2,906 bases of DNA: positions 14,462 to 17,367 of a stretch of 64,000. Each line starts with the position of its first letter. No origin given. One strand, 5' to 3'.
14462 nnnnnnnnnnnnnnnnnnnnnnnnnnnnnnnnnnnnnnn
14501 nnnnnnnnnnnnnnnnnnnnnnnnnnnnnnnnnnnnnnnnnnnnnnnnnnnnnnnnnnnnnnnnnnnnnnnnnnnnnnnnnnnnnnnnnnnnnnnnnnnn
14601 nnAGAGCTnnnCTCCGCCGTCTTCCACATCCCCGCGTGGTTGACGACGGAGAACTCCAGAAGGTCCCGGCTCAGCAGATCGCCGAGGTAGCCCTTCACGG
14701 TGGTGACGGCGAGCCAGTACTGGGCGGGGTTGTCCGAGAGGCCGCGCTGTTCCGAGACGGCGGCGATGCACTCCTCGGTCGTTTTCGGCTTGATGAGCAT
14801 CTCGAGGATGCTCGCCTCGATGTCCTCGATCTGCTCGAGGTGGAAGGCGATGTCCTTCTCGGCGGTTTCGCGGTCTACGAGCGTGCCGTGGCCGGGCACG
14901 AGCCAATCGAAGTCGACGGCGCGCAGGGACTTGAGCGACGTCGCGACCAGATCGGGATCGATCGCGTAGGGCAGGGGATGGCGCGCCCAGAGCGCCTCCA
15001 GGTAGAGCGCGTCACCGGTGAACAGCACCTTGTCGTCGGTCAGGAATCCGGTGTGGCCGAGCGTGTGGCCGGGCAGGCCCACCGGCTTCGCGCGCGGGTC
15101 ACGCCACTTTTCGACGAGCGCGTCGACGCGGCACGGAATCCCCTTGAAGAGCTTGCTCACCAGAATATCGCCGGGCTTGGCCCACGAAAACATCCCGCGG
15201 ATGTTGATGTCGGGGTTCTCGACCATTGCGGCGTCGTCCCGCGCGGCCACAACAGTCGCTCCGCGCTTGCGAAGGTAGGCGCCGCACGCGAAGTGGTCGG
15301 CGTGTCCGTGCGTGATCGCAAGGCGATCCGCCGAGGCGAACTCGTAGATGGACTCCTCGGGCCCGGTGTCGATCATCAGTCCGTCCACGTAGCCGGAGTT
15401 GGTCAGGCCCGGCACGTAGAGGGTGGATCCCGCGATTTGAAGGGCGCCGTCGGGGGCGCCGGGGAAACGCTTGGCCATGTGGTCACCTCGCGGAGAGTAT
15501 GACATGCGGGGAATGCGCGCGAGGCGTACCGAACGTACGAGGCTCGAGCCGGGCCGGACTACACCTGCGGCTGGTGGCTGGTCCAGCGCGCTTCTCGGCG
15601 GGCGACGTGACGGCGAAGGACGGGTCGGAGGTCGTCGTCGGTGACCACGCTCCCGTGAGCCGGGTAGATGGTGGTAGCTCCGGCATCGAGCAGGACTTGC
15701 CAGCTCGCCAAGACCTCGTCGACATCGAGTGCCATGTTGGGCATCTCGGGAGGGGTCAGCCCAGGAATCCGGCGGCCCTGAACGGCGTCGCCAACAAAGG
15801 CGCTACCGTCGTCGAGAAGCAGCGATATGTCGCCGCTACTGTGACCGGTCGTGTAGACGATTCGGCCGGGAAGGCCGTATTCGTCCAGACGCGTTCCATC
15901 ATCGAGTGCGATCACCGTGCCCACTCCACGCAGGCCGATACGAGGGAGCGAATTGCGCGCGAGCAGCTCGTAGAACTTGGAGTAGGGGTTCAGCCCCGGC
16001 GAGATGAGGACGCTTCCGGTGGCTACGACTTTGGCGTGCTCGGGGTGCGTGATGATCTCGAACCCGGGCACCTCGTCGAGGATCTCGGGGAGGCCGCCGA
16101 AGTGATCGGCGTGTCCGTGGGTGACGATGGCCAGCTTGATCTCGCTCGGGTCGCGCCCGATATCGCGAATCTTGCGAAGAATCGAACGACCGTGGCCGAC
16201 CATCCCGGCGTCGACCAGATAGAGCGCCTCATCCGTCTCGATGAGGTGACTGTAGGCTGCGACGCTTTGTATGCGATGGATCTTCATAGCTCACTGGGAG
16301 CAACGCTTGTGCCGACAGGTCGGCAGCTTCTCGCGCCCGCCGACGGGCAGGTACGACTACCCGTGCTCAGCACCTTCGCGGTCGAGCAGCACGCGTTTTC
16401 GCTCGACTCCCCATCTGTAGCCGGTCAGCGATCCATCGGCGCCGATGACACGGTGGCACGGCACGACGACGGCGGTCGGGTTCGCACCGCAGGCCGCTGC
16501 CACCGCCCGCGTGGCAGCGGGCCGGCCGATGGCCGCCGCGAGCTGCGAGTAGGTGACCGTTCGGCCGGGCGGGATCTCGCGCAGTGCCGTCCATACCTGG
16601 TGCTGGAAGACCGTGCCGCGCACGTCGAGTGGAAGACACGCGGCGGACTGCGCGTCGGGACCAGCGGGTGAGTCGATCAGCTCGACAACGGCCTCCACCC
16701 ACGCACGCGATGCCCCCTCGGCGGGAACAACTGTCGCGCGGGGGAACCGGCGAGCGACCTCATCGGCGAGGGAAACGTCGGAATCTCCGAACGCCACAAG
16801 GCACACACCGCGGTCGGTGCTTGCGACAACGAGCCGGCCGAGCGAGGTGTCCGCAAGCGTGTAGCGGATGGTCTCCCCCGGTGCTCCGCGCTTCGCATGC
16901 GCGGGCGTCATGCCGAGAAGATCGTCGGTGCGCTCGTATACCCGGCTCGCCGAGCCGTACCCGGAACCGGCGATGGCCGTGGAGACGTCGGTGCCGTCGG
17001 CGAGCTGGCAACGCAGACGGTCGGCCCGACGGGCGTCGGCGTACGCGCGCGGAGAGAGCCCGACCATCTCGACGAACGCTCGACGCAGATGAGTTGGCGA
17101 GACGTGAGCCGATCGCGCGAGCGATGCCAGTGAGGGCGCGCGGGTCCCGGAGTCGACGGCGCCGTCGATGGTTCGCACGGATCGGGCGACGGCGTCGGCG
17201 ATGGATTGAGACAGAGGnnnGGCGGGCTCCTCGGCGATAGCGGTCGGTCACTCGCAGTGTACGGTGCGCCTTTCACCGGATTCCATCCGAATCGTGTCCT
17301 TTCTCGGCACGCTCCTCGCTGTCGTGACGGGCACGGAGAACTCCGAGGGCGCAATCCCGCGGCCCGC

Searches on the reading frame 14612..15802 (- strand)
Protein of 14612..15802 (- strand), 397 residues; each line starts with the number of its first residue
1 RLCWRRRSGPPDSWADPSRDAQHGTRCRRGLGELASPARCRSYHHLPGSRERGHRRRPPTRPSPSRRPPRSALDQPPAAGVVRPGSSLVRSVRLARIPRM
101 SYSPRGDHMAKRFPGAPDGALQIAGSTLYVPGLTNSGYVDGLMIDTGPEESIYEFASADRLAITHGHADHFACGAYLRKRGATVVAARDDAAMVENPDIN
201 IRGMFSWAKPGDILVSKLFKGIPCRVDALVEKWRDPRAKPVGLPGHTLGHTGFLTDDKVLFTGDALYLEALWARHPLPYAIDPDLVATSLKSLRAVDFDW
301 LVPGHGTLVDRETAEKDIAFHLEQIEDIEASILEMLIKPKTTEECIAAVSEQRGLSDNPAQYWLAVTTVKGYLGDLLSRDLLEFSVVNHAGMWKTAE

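Call 63: search_protein_families(library=pfam, max_evalue=0.001, proteins=[window:14612-15802:-])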
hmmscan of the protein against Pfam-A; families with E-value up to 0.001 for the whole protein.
window:14612-15802:- (397 aa): 1 family
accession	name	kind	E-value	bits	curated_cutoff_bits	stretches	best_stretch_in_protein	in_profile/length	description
PF00753.33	Lactamase_B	-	5.4e-13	49.8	22.7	1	133-305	5-196/196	Metallo-beta-lactamase superfamily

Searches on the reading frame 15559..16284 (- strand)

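Call 63: search_protein_families(library=pfam, max_evalue=0.001, proteins=[window:15559-16284:-])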
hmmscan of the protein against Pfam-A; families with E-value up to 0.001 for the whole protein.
window:15559-16284:- (241 aa): 2 families
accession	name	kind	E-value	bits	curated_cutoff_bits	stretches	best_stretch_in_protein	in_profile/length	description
PF00753.33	Lactamase_B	-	1.6e-16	61.3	22.7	1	10-210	6-196/196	Metallo-beta-lactamase superfamily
PF12706.13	Lactamase_B_2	-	4.9e-06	26.7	27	1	23-95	4-78/200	Beta-lactamase superfamily domain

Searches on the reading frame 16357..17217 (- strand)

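Call 63: search_protein_families(library=pfam, max_evalue=0.001, proteins=[window:16357-17217:-])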
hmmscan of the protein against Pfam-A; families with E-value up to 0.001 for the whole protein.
window:16357-17217:- (286 aa): 4 families
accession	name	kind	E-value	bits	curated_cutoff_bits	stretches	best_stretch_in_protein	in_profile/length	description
PF01035.26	DNA_binding_1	-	1.3e-35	121.5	27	1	204-282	2-80/81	6-O-methylguanine DNA methyltransferase, DNA binding domain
PF12833.13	HTH_18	-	2.2e-14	53.9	33.6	1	33-109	1-78/80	Helix-turn-helix domain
PF02870.21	Methyltransf_1N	-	8.4e-06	26.7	21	1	117-156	1-39/71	6-O-methylguanine DNA methyltransferase, ribonuclease-like domain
PF00165.29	HTH_AraC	-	0.00031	21.3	26.6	0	29-59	10-40/42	Bacterial regulatory helix-turn-helix proteins, AraC family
